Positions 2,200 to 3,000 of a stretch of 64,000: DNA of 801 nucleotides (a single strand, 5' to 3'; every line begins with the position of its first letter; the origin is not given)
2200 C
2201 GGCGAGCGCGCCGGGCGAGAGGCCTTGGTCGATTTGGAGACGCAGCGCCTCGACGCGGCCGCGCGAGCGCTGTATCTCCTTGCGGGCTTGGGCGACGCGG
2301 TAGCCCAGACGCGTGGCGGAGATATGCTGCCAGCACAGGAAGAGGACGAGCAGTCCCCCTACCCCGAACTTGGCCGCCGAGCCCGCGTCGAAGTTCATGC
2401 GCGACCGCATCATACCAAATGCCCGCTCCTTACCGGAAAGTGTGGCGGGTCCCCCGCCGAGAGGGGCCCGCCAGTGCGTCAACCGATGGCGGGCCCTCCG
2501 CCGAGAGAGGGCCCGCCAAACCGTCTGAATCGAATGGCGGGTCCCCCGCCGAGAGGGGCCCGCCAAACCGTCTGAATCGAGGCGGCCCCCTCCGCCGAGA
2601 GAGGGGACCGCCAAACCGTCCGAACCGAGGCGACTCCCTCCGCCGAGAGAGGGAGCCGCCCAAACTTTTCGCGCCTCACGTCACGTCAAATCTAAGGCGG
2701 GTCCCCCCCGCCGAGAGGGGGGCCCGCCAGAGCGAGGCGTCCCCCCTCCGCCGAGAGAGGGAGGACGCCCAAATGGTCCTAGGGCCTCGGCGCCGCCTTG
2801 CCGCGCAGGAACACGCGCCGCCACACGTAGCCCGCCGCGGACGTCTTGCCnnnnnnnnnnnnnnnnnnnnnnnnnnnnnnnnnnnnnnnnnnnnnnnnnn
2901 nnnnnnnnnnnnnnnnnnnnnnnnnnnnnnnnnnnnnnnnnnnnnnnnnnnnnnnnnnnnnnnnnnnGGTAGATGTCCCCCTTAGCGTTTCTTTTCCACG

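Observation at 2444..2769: Seven tandem hairpins with an invariant loop and covarying stems inside the dcw operon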

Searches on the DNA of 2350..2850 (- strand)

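Call 38: search_rna_families(source=window, start=2350, end=2850, threshold=evalue, max_evalue=10)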
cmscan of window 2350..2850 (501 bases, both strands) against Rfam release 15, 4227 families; matches with E-value up to 10: 24.
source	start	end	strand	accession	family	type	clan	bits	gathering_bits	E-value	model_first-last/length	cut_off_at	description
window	2427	2530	-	RF01746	mraW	Cis-reg;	-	24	50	0.011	1-107/107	no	mraW RNA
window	2439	2522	-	RF03941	mir-3158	Gene; miRNA;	-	22.1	97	0.15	1-81/81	no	mir-3158 microRNA precursor family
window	2485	2568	+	RF00872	mir-652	Gene; miRNA;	-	21.3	73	0.071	1-82/82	no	mir-652 microRNA precursor family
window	2736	2769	-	RF01836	weev_FSE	Cis-reg; frameshift_element;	-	20.8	40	0.99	1-27/27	no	ribosomal frameshift site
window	2488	2524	+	RF01785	blv_FSE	Cis-reg; frameshift_element;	-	19.1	34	0.37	1-27/27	no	ribosomal frameshift site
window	2439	2522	+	RF03941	mir-3158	Gene; miRNA;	-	18.9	97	0.93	1-81/81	no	mir-3158 microRNA precursor family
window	2736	2769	+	RF01836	weev_FSE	Cis-reg; frameshift_element;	-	18.8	40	2.9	1-27/27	no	ribosomal frameshift site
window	2581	2612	-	RF03900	mir-9242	Gene; miRNA;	-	18.6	62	1.6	1-66/66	no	mir-9242 microRNA precursor family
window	2536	2571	+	RF01785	blv_FSE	Cis-reg; frameshift_element;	-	18.5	34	0.55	1-27/27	no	ribosomal frameshift site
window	2629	2660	-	RF03900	mir-9242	Gene; miRNA;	-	18.3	62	2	1-66/66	no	mir-9242 microRNA precursor family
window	2577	2637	-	RF01066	6C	Cis-reg;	-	17.2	47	8.8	1-75/75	no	6C RNA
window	2506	2596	+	RF01066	6C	Cis-reg;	-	17.1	47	9.2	1-75/75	no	6C RNA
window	2581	2657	-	RF03191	mir-1913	Gene; miRNA;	-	15.5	105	4.3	1-80/80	no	mir-1913 microRNA precursor family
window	2661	2775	+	RF02487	GlsR24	Gene; snRNA; snoRNA; HACA-box;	-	15.2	100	0.26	1-147/147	no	Small nucleolar RNA GlsR24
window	2421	2586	+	RF04119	MIR1858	Gene; miRNA;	-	15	137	8.9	1-197/197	no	MIR1858 microRNA precursor family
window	2736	2769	-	RF00260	HepC_CRE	Cis-reg;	-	11.9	140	1.1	112-142/176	no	Hepatitis C virus (HCV) cis-acting replication element (CRE)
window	2661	2769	+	RF00625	P11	Gene;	-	11.5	70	4.4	1-139/139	no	Pseudomonas sRNA P11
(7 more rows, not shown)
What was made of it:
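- Closest known: mraW RNA motif. Same: It is the best sub-threshold Rfam match (call 38).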

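Call 40: search_rna_families(source=window, start=2350, end=2850, threshold=evalue, max_evalue=0.05, show_alignments=2)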
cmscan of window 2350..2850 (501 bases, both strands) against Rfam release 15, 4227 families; matches with E-value up to 0.05: 1.
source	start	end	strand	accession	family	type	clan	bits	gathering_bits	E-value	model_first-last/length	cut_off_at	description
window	2427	2530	-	RF01746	mraW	Cis-reg;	-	24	50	0.011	1-107/107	no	mraW RNA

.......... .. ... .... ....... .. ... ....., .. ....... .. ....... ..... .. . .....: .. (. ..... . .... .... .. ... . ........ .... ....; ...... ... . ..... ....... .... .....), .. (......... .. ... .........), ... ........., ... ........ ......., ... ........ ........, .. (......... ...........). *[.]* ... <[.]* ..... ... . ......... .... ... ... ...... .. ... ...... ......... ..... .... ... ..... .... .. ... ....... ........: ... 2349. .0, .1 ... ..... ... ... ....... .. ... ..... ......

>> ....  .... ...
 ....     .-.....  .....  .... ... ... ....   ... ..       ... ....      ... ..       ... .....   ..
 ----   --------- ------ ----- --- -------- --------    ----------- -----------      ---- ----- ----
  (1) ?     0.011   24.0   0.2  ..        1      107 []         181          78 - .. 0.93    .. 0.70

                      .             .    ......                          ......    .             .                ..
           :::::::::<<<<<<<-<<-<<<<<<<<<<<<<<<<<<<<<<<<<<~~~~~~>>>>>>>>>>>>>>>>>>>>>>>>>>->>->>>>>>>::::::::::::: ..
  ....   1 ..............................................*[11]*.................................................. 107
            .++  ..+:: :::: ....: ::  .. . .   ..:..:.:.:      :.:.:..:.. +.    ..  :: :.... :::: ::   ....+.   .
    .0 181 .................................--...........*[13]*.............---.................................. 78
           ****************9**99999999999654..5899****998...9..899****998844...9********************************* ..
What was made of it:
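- On Rfam RF01746 mraW RNA: The alignment pairs unit 2 with unit 1 and has many non-standard pairs (call 40).
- Closest known: mraW RNA motif. Different: The model aligns two adjacent units as one long hairpin with many non-standard pairs (call 40).
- Tried and rejected: The mraW sub-threshold match was rejected on its alignment (call 40).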

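Call 53: build_rna_model(alignment_id=A1, structure=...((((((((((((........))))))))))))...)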
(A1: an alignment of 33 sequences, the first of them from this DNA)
Model R1 built from alignment A1 (33 sequences, 38 columns); structure: as given.
model positions 32; base pairs 12; branch points 0; effective number of sequences 33; information 1.225 bits per position. Calibrated on 0.2 Mb of random sequence (short: E-values are rough).
structure used (alignment columns):
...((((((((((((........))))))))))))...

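Call 54: search_with_rna_model(model_id=R1, source=window, filters=off, max_evalue=10)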
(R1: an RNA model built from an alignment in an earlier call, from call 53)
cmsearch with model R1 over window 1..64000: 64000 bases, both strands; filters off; matches with E-value up to 10: 139.
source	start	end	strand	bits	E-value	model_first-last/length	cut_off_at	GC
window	2487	2518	-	51.1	3.8e-09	1-32/32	no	0.81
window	2581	2612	-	45.8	6.7e-08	1-32/32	no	0.84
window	2629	2660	-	41.7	5.6e-07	1-32/32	no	0.78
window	2737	2768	-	41.4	6.7e-07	1-32/32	no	0.78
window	2535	2566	-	40.8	9.1e-07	1-32/32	no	0.81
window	2697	2728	-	37.3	5.8e-06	1-32/32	no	0.91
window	2443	2473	-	36.3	1e-05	1-32/32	no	0.84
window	2487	2518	+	26.6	0.0017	1-32/32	no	0.81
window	2696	2728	+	19.5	0.072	1-32/32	no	0.91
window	38899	38928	-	18.4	0.13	1-32/32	no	0.87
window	2443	2473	+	17.3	0.22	1-32/32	no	0.84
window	2535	2565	+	17.3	0.22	1-32/32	no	0.84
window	12015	12040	+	17.1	0.25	1-32/32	no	0.88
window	6344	6372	-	16.5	0.36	1-32/32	no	0.83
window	9742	9771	-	16.3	0.4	1-32/32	no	0.83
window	2581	2612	+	14.9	0.79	1-32/32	no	0.84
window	2629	2660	+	13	2.2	1-32/32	no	0.78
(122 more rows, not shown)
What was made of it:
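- On REP/BIME/REPIN: Model R1 with filters off finds 7 units at one locus; the next hit outside the array scores 18.4 bits (call 54).
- Checked: The next hit outside the array in the whole window, with filters off, scores 18.4 bits (call 54).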

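Call 55: search_with_rna_model(model_id=R1, sources=[L001, L002, L003, L004, L005, L011, L173, L174, L175, L176, L177, L178, L179, L008, L015, L037], max_evalue=1)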
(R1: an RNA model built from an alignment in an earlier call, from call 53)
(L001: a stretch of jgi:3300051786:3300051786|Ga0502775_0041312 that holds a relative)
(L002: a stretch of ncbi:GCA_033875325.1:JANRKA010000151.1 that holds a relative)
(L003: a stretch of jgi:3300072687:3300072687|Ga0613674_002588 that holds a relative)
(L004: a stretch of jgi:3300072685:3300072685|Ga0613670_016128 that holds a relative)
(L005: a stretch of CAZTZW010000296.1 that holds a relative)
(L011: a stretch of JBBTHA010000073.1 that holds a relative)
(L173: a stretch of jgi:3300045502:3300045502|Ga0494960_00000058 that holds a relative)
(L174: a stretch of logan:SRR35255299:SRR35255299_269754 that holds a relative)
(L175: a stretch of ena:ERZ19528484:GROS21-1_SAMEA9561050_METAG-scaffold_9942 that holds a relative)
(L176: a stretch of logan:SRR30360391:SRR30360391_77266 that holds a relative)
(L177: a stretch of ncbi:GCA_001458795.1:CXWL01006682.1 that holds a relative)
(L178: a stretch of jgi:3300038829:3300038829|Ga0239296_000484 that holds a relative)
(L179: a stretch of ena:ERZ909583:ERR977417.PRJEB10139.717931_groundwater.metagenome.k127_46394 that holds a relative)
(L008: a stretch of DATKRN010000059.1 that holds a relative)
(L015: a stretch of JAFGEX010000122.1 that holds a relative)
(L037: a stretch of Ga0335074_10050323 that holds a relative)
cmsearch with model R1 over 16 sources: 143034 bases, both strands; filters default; matches with E-value up to 1: 60.
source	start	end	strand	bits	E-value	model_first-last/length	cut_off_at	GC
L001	3157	3188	+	51.2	8.6e-09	1-32/32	no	0.81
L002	8840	8871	+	51.2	8.6e-09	1-32/32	no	0.81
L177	10137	10168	+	48.1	4.3e-08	1-32/32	no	0.78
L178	11119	11150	+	48.1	4.3e-08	1-32/32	no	0.78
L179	5142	5173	+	48.1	4.3e-08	1-32/32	no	0.78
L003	3470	3501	+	48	4.4e-08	1-32/32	no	0.88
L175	2516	2547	+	46.4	1e-07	1-32/32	no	0.84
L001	3063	3094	+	45.8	1.5e-07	1-32/32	no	0.84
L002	8757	8788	+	45.8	1.5e-07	1-32/32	no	0.84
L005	2629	2660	+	45.3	1.9e-07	1-32/32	no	0.78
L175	2618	2649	+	45.3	1.9e-07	1-32/32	no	0.78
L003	3384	3415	+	44.8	2.5e-07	1-32/32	no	0.88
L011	3649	3680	-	44.3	3.2e-07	1-32/32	no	0.72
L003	3220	3251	+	44.1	3.5e-07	1-32/32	no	0.84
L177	10191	10222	+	43.8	4.2e-07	1-32/32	no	0.94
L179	5294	5325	+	43.8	4.2e-07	1-32/32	no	0.94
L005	2527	2558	+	43.8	4.2e-07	1-32/32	no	0.81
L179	5256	5287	+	43.1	6e-07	1-32/32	no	0.72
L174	1734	1765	+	43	6.5e-07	1-32/32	no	0.84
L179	5181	5212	+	42.3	9.3e-07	1-32/32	no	0.75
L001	2956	2987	+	41.4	1.5e-06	1-32/32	no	0.78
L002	8654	8685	+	41.4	1.5e-06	1-32/32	no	0.78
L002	8692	8723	+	41.1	1.7e-06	1-32/32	no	0.81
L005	2566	2597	+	41.1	1.7e-06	1-32/32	no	0.81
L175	2555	2586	+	41.1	1.7e-06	1-32/32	no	0.81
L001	3109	3140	+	40.8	2e-06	1-32/32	no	0.81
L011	3611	3642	-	40.5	2.4e-06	1-32/32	no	0.94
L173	10184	10215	+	40.4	2.5e-06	1-32/32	no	0.91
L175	2657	2688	+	40.4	2.6e-06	1-32/32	no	0.81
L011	3761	3792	-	40.3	2.6e-06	1-32/32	no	0.66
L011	3684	3715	-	40.2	2.9e-06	1-32/32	no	0.81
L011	3722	3753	-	40.1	2.9e-06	1-32/32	no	0.66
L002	8794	8825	+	39.7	3.7e-06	1-32/32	no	0.84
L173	10224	10255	+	39.6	3.9e-06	1-32/32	no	0.84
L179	5220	5251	+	39.5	4.1e-06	1-32/32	no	0.88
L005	2668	2699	+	39.1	5e-06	1-32/32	no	0.81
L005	2714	2745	+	37.3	1.3e-05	1-32/32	no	0.91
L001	2996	3027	+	37.3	1.3e-05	1-32/32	no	0.91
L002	8885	8916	+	36.6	1.9e-05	1-32/32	no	0.91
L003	3517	3548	+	36.3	2.2e-05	1-32/32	no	0.81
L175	2702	2733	+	36.3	2.2e-05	1-32/32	no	0.81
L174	1807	1838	+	34.8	4.8e-05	1-32/32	no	0.78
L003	3259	3289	+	33.5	9.8e-05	1-32/32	no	0.9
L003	3423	3453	+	33.5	9.8e-05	1-32/32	no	0.9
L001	3157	3188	-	26.6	0.0038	1-32/32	no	0.81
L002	8840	8871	-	26.6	0.0038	1-32/32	no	0.81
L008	4261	4284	+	26.3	0.0043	5-28/32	no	0.79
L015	4360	4377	+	23.2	0.022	8-25/32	no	0.78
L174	1771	1801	+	23.1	0.024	1-32/32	no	0.87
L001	2996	3028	-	19.5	0.16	1-32/32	no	0.91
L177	10191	10222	-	19.2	0.18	1-32/32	no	0.94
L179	5294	5325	-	19.2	0.18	1-32/32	no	0.94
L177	10137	10168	-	18.2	0.31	1-32/32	no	0.78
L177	1135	1161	-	17.6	0.42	1-32/32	no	0.89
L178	2117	2143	-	17.6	0.42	1-32/32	no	0.89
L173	1465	1493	+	17.5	0.47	1-32/32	no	0.83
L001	3110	3140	-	17.3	0.5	1-32/32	no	0.84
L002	7900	7929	+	16.8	0.65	1-32/32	no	0.67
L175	2514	2549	-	16.6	0.72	1-32/32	no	0.86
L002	8886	8916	-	16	1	1-32/32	no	0.9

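Call 67: search_with_rna_model(model_id=R1, source=L180, filters=off, max_evalue=1)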
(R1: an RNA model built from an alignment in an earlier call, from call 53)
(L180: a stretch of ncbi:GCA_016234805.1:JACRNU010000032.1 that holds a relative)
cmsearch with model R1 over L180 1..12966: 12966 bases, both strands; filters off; matches with E-value up to 1: 21.
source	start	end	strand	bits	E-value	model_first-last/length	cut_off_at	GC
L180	7308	7338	+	35.9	2.4e-06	1-32/32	no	0.87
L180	7273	7304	+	34.2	6.1e-06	1-32/32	no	0.72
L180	7414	7444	+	33.4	9.1e-06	1-32/32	no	0.87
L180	7484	7514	+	33.3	1e-05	1-32/32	no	0.77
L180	7379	7409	+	30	5.6e-05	1-32/32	no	0.81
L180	7345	7372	+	29.2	8.4e-05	3-30/32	no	0.82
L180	7450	7477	+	29.2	8.4e-05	3-30/32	no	0.82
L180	10414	10455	-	20.6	0.0082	1-32/32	no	0.76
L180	7308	7339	-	15.3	0.13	1-32/32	no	0.88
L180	10532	10552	+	14.9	0.16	1-32/32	no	0.95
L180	3532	3570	+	14.8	0.17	1-32/32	no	0.79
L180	3532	3570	-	14.4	0.21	1-32/32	no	0.79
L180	8063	8092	-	14.2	0.24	1-32/32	no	0.77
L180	623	642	-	13.4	0.37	1-32/32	no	0.95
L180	5157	5179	+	12.8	0.5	1-32/32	no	0.78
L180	532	559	+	12.7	0.52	1-32/32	no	0.64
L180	10922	10961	+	12.5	0.59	1-32/32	no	0.75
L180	10922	10961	-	12.5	0.6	1-32/32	no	0.75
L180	7483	7514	-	12.3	0.64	1-32/32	no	0.75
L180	7413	7444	-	12.1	0.73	1-32/32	no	0.84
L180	10414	10455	+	11.9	0.78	1-32/32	no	0.76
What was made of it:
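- On REP/BIME/REPIN: There are no copies outside the gap in 143 kb plus 13 kb of related loci (calls 55, 67). All strong R1 hits in the window and in 12 related loci are on the sense strand of the operon (calls 54, 55, 67).
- It was not used to build the model, yet all 7 units are found at 29-36 bits (call 67). All strong hits in 143 kb plus 13 kb of related loci lie inside the gap (calls 55, 67).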
